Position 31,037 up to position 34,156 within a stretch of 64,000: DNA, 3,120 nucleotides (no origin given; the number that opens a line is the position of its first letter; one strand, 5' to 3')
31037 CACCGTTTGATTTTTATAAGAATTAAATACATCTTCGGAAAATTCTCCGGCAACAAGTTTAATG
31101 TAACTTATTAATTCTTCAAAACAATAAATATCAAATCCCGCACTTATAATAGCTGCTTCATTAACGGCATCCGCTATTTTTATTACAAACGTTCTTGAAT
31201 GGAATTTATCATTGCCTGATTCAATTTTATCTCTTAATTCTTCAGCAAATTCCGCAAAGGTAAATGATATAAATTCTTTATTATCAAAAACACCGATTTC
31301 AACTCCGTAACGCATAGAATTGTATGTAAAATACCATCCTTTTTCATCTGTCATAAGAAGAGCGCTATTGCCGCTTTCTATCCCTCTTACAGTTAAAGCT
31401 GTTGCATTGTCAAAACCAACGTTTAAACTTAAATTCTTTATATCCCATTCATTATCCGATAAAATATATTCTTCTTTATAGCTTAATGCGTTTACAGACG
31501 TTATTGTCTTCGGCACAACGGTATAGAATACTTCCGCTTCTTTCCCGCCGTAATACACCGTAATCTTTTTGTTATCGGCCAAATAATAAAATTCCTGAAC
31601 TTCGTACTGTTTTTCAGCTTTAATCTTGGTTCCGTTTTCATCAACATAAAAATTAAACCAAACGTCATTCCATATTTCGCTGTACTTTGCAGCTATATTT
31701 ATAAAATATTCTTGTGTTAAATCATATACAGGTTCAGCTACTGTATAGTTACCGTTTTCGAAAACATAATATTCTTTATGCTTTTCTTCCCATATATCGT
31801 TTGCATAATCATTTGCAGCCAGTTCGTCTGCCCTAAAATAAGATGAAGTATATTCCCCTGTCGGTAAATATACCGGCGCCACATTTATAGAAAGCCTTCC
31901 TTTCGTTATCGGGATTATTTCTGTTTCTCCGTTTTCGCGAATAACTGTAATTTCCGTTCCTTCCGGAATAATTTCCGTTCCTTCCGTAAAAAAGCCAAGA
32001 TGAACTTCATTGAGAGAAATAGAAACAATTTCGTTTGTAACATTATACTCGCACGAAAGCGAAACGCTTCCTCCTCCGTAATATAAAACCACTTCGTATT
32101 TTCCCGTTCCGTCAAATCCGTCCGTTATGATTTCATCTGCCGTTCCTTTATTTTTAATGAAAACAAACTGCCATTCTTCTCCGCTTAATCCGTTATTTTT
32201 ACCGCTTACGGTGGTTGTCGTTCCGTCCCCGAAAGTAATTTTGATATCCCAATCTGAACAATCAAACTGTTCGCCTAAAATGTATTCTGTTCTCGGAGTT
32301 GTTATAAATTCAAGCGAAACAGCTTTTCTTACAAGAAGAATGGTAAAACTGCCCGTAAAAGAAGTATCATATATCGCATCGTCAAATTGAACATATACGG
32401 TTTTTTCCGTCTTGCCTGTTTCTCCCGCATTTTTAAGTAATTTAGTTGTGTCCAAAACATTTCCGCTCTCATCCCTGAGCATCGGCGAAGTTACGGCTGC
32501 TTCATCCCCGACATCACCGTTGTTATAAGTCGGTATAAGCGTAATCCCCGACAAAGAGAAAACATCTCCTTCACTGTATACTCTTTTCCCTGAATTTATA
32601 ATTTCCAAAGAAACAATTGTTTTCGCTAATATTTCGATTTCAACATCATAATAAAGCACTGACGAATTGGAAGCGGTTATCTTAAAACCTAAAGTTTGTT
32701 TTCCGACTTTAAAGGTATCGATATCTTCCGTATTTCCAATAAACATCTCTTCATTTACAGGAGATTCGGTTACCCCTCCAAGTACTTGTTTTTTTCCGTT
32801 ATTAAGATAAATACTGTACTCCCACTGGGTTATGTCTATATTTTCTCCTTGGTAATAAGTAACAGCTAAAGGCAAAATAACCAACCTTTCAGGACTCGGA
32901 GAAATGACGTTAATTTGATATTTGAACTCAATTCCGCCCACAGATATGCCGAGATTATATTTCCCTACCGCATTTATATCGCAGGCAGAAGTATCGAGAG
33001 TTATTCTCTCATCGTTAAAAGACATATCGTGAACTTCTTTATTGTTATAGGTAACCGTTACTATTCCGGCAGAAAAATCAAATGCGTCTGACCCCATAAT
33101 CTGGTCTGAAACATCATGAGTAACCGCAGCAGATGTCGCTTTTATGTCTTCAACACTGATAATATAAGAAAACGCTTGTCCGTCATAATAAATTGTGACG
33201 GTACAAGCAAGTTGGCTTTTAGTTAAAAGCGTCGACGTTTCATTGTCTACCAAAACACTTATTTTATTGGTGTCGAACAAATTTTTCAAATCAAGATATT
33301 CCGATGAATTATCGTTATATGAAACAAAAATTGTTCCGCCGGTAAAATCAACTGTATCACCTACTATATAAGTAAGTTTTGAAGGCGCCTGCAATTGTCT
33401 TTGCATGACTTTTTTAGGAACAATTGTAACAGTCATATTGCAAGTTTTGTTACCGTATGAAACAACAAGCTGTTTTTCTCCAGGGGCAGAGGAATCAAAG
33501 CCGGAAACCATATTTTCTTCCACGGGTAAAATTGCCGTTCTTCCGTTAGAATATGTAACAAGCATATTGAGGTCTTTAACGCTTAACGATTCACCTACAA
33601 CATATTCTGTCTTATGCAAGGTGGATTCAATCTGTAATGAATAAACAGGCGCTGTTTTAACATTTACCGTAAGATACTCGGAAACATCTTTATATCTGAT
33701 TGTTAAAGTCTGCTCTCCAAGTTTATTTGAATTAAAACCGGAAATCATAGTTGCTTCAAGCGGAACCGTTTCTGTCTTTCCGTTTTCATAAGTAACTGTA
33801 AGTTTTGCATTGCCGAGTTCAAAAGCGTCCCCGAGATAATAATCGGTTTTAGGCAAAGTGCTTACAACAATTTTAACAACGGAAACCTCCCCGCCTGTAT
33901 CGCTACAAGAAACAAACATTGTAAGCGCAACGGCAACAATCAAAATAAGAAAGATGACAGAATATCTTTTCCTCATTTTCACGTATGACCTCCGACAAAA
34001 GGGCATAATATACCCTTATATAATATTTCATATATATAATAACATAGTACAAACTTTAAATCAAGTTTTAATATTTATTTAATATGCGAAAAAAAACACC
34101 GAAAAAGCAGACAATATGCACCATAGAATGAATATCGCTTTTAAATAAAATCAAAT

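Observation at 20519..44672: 24-kb locus of three co-oriented surface-protein genes (3096 aa, 402 aa, ~4485 aa) with no sortase signal or dedicated secretion genes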

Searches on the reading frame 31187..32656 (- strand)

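Call 27: search_protein_families(library=pfam, proteins=[window:31187-32656:-], max_evalue=1)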
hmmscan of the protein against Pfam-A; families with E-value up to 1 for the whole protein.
window:31187-32656:- (490 aa): 2 families
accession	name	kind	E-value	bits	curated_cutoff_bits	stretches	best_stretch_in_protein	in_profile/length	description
PF07523.18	Big_3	-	0.00052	20.7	21.2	0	121-172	4-50/68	Bacterial Ig-like domain (group 3)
PF11513.13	TA0956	-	0.14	12.9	25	1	458-488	73-103/110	Thermoplasma acidophilum protein TA0956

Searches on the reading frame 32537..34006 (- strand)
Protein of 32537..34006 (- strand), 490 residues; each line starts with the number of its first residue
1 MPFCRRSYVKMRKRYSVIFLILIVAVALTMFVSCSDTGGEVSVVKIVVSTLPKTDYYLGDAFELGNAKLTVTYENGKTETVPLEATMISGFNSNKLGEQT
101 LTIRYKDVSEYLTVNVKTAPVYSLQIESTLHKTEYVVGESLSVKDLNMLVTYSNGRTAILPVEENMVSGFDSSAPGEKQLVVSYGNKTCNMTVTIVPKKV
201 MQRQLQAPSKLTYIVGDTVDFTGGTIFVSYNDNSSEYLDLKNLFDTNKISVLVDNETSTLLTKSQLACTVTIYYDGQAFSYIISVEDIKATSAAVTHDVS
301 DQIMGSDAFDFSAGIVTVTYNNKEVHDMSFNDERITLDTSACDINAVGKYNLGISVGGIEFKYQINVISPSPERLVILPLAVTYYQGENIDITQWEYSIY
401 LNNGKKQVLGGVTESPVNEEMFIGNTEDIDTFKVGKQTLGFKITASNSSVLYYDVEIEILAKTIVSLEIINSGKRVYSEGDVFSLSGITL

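Call 27: search_protein_families(library=pfam, proteins=[window:32537-34006:-], max_evalue=1)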
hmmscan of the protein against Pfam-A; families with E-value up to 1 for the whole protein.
window:32537-34006:- (490 aa): 4 families
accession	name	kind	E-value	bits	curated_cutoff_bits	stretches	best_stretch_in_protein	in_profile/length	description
PF07523.18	Big_3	-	8.8e-38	128.8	21.2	4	52-116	4-68/68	Bacterial Ig-like domain (group 3)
PF18938.6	aRib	-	0.044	14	27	0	66-86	47-67/71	Atypical Rib domain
PF19283.4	APEH_N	-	0.14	11.7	23.1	1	156-211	71-126/274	Acylamino-acid-releasing enzyme, N-terminal domain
PF08428.16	Rib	-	0.3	12.2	27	0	214-237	44-67/76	Rib domain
